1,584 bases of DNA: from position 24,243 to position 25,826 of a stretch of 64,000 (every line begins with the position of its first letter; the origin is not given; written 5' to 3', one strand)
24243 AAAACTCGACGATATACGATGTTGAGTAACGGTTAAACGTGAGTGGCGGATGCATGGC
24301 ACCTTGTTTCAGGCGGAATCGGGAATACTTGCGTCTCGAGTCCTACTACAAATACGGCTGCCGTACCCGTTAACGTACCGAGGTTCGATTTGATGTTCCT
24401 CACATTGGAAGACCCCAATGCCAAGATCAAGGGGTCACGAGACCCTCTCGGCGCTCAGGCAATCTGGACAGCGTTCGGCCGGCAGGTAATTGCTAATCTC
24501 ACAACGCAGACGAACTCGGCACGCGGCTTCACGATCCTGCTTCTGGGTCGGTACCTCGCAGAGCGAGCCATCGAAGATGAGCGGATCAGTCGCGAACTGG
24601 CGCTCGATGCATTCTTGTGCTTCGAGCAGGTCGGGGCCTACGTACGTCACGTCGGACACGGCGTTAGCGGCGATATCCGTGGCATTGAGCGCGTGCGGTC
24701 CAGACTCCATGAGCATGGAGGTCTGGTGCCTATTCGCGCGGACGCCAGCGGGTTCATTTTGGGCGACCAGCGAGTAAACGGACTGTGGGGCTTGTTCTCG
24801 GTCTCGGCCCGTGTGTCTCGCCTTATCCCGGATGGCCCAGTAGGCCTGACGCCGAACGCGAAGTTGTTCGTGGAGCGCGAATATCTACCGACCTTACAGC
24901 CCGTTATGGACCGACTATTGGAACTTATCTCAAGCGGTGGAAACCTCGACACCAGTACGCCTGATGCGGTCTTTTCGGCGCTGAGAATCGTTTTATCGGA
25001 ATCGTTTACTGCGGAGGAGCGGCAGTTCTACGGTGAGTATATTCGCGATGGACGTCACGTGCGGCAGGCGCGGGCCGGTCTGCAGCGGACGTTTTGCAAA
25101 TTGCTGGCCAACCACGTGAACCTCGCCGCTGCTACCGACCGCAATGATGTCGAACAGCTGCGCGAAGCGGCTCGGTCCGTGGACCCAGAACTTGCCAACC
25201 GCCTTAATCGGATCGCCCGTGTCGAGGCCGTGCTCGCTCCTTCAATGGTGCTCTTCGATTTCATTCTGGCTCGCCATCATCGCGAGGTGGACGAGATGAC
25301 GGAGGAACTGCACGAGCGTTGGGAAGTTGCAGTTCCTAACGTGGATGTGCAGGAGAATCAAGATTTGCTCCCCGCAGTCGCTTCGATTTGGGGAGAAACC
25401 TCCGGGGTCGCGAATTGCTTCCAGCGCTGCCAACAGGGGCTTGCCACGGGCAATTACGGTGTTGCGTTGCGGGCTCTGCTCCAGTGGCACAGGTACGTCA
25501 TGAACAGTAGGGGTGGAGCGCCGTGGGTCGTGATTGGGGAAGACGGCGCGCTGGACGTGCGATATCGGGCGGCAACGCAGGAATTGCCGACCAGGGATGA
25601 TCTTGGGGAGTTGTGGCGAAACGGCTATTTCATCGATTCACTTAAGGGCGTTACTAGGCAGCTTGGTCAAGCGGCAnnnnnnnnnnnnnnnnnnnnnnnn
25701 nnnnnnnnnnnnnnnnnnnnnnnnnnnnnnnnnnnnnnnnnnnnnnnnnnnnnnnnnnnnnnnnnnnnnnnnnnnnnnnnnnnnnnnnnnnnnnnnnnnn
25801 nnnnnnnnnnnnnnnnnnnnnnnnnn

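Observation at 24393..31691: Candidate new immunity-type system: four translationally coupled genes (orphan / two-HKD PLD nuclease / SNF2-like helicase / small protein) in a tRNA-Lys island, with no methyltransferase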

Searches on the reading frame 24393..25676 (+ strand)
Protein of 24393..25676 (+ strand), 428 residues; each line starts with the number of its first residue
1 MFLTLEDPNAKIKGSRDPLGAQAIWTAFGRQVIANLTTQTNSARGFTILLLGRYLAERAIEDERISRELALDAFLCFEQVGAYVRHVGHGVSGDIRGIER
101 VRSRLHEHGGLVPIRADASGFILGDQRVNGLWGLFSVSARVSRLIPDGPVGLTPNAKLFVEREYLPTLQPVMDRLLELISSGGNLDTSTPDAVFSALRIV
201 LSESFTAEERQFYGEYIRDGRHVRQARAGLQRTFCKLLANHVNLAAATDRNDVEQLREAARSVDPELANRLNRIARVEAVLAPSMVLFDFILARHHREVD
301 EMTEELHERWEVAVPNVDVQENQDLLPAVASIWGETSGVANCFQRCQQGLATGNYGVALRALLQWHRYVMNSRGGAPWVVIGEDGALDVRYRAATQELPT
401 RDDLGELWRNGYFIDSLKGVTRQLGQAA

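Call 4: search_protein_families(library=padloc, proteins=[window:24393-25676:+], max_evalue=0.01)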
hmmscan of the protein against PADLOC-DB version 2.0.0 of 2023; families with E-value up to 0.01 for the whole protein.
window:24393-25676:+ (428 aa): 2 families
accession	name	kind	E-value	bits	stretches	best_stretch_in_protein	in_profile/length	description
PDLC04552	PDC-M27A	-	8e-22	75.6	2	237-419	270-450/460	-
PDLC04551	PDC-M27A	-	0.0025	15.1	1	361-418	293-349/359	-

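Call 5: search_protein_families(library=pfam, proteins=[window:24393-25676:+], max_evalue=0.01)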
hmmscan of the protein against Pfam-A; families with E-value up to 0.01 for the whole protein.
window:24393-25676:+ (428 aa): 0 families

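Call 6: search_protein_families(library=ncbifam, proteins=[window:24393-25676:+], max_evalue=0.01)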
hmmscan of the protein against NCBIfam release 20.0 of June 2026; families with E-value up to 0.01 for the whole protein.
window:24393-25676:+ (428 aa): 0 families

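Call 13: find_related_loci(query=window:24393-25676:+, collection=genome_contigs, flank=10000)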
Query window:24393-25676:+ (428 aa) in genome_contigs; peptide patterns used: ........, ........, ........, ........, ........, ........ (x = any residue, [..] = any of these).
102 stretches matched a pattern; 22 encode a relative of the query (tblastn E <= 1e-3); 22 distinct loci.
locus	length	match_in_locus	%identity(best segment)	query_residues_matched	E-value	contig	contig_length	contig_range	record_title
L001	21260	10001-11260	46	2-424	7e-129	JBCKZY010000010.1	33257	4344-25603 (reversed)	Thermodesulfovibrionia bacterium isolate SLM_LV1_0208-G10 Node_10_length_33257_cov_88.773367, whole genome shotgun seque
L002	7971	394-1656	50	2-424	2e-125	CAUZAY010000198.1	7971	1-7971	MAG: Vicinamibacteria bacterium isolate CB11b_AW.47 genome assembly, contig: Ga0310124_10005860, whole genome shotgun se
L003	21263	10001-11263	50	2-424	5e-124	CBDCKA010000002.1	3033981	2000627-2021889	MAG: Terriglobia bacterium isolate 31ff0249-533e-4473-91ae-22163d2f2002 genome assembly, contig: contig_2, whole genome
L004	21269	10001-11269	50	2-426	5e-124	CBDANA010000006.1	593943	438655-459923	MAG: Vicinamibacterales bacterium isolate 5fb12c80-57d0-4641-8fec-4a532d1ea914 genome assembly, contig: contig_6, whole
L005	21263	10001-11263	49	2-424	2e-123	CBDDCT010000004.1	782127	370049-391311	MAG: Bryobacterales bacterium isolate 6159ff8d-e712-4e39-bf3f-79bf34294bcb genome assembly, contig: contig_4, whole geno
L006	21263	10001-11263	49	2-424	2e-123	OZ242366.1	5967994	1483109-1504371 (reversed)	MAG: Bryobacterales bacterium isolate f0b9ad3e-bf3f-4545-832f-1a66c2db78ab genome assembly, chromosome: 1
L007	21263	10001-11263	49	2-424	6e-123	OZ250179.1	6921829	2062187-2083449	MAG: Bryobacterales bacterium isolate bc87f873-21db-41cd-b6f0-d751a7935039 genome assembly, chromosome: 1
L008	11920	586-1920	47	2-424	2e-122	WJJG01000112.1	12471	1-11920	MAG: Candidatus Eisenbacteria bacterium isolate Bin_233 k141_1140599, whole genome shotgun sequence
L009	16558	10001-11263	48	2-424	4e-122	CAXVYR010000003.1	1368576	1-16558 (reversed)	MAG: Terriglobia bacterium isolate 00cd7bbc-bff0-487f-9545-a217d18c1db4 genome assembly, contig: contig_3, whole genome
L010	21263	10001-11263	49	2-424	3e-122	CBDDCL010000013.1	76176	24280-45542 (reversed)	MAG: Bryobacterales bacterium isolate 9a5723b4-f69d-4256-802c-3c242fd87eb7 genome assembly, contig: contig_7, whole geno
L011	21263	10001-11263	48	2-424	3e-122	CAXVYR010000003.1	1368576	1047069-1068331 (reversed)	MAG: Terriglobia bacterium isolate 00cd7bbc-bff0-487f-9545-a217d18c1db4 genome assembly, contig: contig_3, whole genome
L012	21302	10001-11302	45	2-428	1e-118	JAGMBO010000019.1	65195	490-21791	MAG: Candidatus Eisenbacteria bacterium isolate RS_16_23 ZL425.bin.23.fa_19, whole genome shotgun sequence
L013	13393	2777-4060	43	2-424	8e-112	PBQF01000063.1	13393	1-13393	MAG: Parcubacteria group bacterium isolate NP996 MHASMcontig_378644, whole genome shotgun sequence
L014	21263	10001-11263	48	2-424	4e-108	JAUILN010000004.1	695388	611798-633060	MAG: bacterium isolate Co_bin.47 NODE_55_length_695388_cov_13.484212, whole genome shotgun sequence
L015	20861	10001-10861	53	2-288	7e-88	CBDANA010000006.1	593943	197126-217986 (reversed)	MAG: Vicinamibacterales bacterium isolate 5fb12c80-57d0-4641-8fec-4a532d1ea914 genome assembly, contig: contig_6, whole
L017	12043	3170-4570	44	2-424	4e-112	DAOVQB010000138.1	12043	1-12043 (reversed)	MAG TPA_asm: Candidatus Eisenbacteria bacterium isolate CSMAG_1564 CSMAG_1564_k141_1337487_length_12043_cov_11.0000, who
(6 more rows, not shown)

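Call 15: search_protein_families(library=pfam, proteins=[window:24393-25676:+], max_evalue=10)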
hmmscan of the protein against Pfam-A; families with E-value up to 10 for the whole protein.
window:24393-25676:+ (428 aa): 0 families

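Call 16: search_protein_families(library=padloc, proteins=[window:24393-25676:+], max_evalue=10)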
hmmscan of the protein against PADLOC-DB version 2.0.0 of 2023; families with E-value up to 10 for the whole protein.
window:24393-25676:+ (428 aa): 2 families
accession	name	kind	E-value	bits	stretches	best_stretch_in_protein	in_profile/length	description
PDLC04552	PDC-M27A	-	8e-22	75.6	2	237-419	270-450/460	-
PDLC04551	PDC-M27A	-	0.0025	15.1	1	361-418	293-349/359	-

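Call 17: find_homologous_proteins(query=window:24393-25676:+)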
Query window:24393-25676:+ (428 aa): 404 proteins with E <= 0.001 among 8000 candidates; the best 120 are listed.
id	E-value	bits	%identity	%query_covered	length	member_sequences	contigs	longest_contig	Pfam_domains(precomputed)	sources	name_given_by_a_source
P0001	8.2e-285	962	100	100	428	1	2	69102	-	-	-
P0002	1.6e-235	800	82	100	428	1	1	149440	-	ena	-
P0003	2.3e-235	799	83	100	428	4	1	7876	-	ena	-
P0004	2.4e-200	684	72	100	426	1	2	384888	-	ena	-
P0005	3.1e-200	684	72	100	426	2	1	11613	-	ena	-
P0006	2.9e-199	680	71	100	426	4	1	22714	-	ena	-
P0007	6.6e-199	679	72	100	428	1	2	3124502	-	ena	-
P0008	9.6e-199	679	72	100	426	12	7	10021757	-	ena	-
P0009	1.9e-197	674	71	100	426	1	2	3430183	-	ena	-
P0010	6.1e-197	673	72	100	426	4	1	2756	-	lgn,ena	-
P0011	6.3e-196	669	71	100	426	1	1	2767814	-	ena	-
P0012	1.5e-193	662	69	100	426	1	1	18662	-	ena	-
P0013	8.0e-193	659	71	100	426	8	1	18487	-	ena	-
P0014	1.5e-192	658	70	100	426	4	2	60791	-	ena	-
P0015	5.0e-192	657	69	100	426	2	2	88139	-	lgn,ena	-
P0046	1.8e-161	556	60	99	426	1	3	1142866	-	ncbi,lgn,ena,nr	ncbi:MAG: hypothetical protein F4X44_02680 [Gammaproteobacteria bacterium]|nr:hypothetical protein [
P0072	1.3e-127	444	51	99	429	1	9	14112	-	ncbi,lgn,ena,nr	ncbi:MAG: hypothetical protein IH856_12405 [Deltaproteobacteria bacterium]|nr:hypothetical protein [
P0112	2.1e-120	421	49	99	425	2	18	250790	-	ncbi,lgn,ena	-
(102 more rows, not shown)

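Call 34: predict_structure(alignment_id=A2)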
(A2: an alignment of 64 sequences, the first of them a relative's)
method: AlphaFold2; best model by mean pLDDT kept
length: 428 residues; sequences in the alignment: 64
mean_pLDDT: 91.5   pTM: 0.89
mean pLDDT of the five models: 91.5, 91.3, 90.9, 90.2, 90.2
residues with pLDDT >= 90: 345; 70-90: 64; 50-70: 3; < 50: 16
segments of 3 or more residues with pLDDT < 50: 1-14
pLDDT, mean of each block of 10 residues (from residue 1): 37 66 92 94 96 97 95 97 96 89 95 93 90 94 89 97 98 97 92 95 95 97 91 97 95 97 97 97 95 93 94 93 95 87 97 97 95 87 91 80 91 94 75
secondary structure, 60 per line:
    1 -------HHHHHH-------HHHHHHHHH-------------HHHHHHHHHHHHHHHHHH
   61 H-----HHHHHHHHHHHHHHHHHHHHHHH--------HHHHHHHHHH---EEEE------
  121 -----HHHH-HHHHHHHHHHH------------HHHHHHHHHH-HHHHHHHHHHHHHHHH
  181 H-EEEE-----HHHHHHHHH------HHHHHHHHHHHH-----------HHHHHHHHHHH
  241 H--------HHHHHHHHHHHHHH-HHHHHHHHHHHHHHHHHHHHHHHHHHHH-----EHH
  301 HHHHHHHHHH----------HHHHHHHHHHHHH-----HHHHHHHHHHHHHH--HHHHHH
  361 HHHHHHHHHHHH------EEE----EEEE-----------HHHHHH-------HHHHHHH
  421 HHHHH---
elements in order: H8-13 H21-29 H43-61 H67-89 H98-107 E111-114 H126-129 H131-141 H154-163 H165-181 E183-186 H192-200 H207-218 H230-241 H250-263 H265-292 H299-310 H321-333 H339-352 H355-372 E379-381 E386-389 H401-406 H414-425

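Call 36: fold_search(model_id=the predicted structure, library=pdb)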
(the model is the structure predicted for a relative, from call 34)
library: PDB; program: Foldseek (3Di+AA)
matches with E <= 10: 84; with E <= 0.001: 0
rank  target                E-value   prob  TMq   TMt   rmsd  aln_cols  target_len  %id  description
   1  7xqz                  1.6e+00  0.05  0.15  0.14  19.1       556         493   11  Drimenyl diphosphate synthase D303A from Streptomyces showdoensis in complex with 2-fluorofarnesyl diphosphate (2F-FPP)  (released 2023-03-15)
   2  8zg1                  1.6e+00  0.05  0.16  0.15  21.1       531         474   11  Drimenyl diphosphate synthase SsDMS_F248Y&D303E from Streptomyces showdoensis (Apo) (released 2025-05-21)
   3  8oi4_A                1.9e+00  0.03  0.12  0.12  19.9       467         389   12  Metagenomic Beta-galactosidase from Glycoside Hydrolase family GH154 (released 2024-01-31)
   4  9j2n                  2.0e+00  0.02  0.10  0.10  21.9       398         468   13  Cryo-EM structure of the human glucose transporter, GLUT7 in outward-facing open conformation (released 2024-09-25)
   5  7djn_A                2.0e+00  0.02  0.10  0.08  19.0       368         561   10  Human Serum Albumin (released 2021-11-24)
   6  8oi4_B                2.3e+00  0.03  0.12  0.13  19.9       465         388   11  Metagenomic Beta-galactosidase from Glycoside Hydrolase family GH154 (released 2024-01-31)
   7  8oi4_C                2.5e+00  0.02  0.12  0.13  19.8       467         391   11  Metagenomic Beta-galactosidase from Glycoside Hydrolase family GH154 (released 2024-01-31)
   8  7bvc_B                3.0e+00  0.02  0.12  0.07  20.5       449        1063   13  Cryo-EM structure of Mycobacterium smegmatis arabinosyltransferase EmbA-EmbB-AcpM2 in complex with ethambutol (released 2020-04-29)
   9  5oxn                  3.2e+00  0.01  0.11  0.11  21.9       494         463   11  PepTSt in complex with dipeptide Phe-Ala (released 2018-02-21)
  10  7xr7                  3.3e+00  0.03  0.15  0.14  18.9       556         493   11  Drimenyl diphosphate synthase D303E from Streptomyces showdoensis in complex with farnesyl diphosphate (FPP) and Mg2+ (released 2023-03-15)
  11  8zgw                  3.4e+00  0.04  0.17  0.16  21.1       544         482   11  Drimenyl diphosphate synthase SsDMS_F248Y&D303E from Streptomyces showdoensis in complex with farnesyl diphosphate (FPP) (released 2025-05-21)
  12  8oi4_D                3.4e+00  0.02  0.12  0.13  19.8       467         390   11  Metagenomic Beta-galactosidase from Glycoside Hydrolase family GH154 (released 2024-01-31)
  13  9nwf_A                3.6e+00  0.01  0.09  0.10  20.0       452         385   11  Structure of an inactive beta-D-glucuronate dehydratase mutant in complex with chondrosine (released 2025-06-04)
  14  6s4m                  3.6e+00  0.01  0.10  0.10  23.1       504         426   10  Crystal structure of the human organic anion transporter MFSD10 (TETRAN) (released 2020-05-13)
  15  5n1q_A                3.8e+00  0.03  0.11  0.09  16.1       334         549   12  METHYL-COENZYME M REDUCTASE III FROM METHANOTHERMOCOCCUS THERMOLITHOTROPHICUS AT 1.9 A RESOLUTION (released 2017-06-14)
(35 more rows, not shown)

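Call 38: search_protein_families(library=pfam, alignment_id=A2, max_evalue=10)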
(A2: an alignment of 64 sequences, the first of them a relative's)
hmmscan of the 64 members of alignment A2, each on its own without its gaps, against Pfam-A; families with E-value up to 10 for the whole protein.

A. member 1, P0001 (428 aa): 0 families

B. families by the number of members that match (of 64 scanned): 12 families
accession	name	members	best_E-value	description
PF24752.1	DUF7697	1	0.018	Family of unknown function (DUF7697)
PF18348.7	SH3_16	1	0.031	Bacterial dipeptidyl-peptidase Sh3 domain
PF25524.1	RSLD_CPSF6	1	0.049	CPSF6-like, RSLD domain, N-terminal region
PF21713.2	DncV_C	1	0.055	Cyclic GMP-AMP synthase, C-terminal domain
PF11533.15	AtzH-like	1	0.067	AtzH-like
PF08755.16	YccV-like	1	0.067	Hemimethylated DNA-binding protein YccV like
PF25504.1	HEAT_5MP1_2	1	0.13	5MP1/2 HEAT domain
PF11433.13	DUF3198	1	0.16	Protein of unknown function (DUF3198)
PF10944.13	DUF2630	1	0.16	Protein of unknown function (DUF2630)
PF02559.22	CarD_TRCF_RID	1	0.37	CarD-like/TRCF RID domain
PF01814.28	Hemerythrin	1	1.1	Hemerythrin HHE cation binding domain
PF25607.1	DUF7939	1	3.6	Domain of unknown function (DUF7939)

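Call 43: search_dna_similar(query=window:24393-25676:+, collection=plasmids, mode=protein, max_evalue=0.01, max_rows=30)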
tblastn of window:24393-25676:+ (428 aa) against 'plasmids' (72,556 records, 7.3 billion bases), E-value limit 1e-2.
No match.

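Call 44: find_encoding_contigs(protein=P0002, flank=10000, max_places=3)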
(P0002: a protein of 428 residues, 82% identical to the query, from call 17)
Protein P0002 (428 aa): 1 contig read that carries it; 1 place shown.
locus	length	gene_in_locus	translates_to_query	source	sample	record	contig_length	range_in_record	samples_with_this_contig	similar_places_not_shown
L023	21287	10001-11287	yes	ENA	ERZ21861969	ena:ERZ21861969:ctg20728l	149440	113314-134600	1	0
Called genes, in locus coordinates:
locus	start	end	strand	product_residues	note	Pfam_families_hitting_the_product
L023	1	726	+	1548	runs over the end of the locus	-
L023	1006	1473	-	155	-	-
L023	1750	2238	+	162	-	-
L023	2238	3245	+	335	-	PF00665:rve, PF13683:rve_3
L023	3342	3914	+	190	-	-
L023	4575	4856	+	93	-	PF01527:HTH_Tnp_1, PF13518:HTH_28 (weak)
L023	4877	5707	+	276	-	PF13276:HTH_21, PF00665:rve, PF24764:rva_4 (weak), PF13683:rve_3, PF13333:rve_2 (weak)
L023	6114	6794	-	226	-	PF00805:Pentapeptide (weak), PF13599:Pentapeptide_4, PF00805:Pentapeptide, PF13576:Pentapeptide_3 (weak)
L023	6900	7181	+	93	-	PF01527:HTH_Tnp_1, PF13518:HTH_28 (weak)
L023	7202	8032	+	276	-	PF13276:HTH_21, PF00665:rve, PF24764:rva_4 (weak), PF13683:rve_3, PF13333:rve_2 (weak)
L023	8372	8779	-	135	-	-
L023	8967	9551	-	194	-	-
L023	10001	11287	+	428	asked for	-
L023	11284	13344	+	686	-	-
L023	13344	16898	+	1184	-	PF00270:DEAD (faint), PF04851:ResIII (weak), PF00271:Helicase_C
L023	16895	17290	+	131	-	-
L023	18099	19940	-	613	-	PF00005:ABC_tran (faint), PF02463:SMC_N (faint), PF13304:AAA_21, PF13175:AAA_15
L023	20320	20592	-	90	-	-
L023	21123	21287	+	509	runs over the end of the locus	PF01645:Glu_synthase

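Call 45: find_encoding_contigs(protein=P0046, flank=10000, max_places=3)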
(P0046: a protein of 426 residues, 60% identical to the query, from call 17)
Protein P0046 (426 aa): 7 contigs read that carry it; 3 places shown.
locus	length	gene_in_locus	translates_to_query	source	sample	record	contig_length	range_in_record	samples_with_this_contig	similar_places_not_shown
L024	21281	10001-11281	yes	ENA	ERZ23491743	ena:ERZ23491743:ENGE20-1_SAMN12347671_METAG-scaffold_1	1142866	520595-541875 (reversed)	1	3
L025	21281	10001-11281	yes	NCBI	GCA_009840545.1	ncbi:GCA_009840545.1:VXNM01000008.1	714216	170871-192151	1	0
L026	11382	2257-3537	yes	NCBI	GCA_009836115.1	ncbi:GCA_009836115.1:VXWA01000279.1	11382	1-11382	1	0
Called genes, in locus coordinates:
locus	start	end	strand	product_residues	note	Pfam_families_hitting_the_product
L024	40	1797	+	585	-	PF00496:SBP_bac_5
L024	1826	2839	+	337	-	PF19300:BPD_transp_1_N, PF00528:BPD_transp_1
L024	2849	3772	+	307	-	PF12911:OppC_N, PF00528:BPD_transp_1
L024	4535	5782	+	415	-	-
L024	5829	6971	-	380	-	PF00580:UvrD-helicase (weak)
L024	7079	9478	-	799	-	PF00012:HSP70, PF06723:MreB_Mbl (faint), PF00515:TPR_1 (faint), PF07719:TPR_2 (faint), PF13176:TPR_7 (faint), PF13181:TPR_8 (faint), PF13428:TPR_14 (faint)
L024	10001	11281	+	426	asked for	-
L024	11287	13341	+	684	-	PF13091:PLDc_2 (faint)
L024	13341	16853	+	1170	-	PF00270:DEAD (faint), PF04851:ResIII, PF00271:Helicase_C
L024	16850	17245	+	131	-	-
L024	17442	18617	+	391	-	PF14088:DUF4268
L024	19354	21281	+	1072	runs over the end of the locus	PF07669:Eco57I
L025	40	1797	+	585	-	PF00496:SBP_bac_5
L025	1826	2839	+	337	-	PF19300:BPD_transp_1_N, PF00528:BPD_transp_1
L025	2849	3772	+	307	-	PF12911:OppC_N, PF00528:BPD_transp_1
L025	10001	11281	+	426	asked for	-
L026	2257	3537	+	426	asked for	-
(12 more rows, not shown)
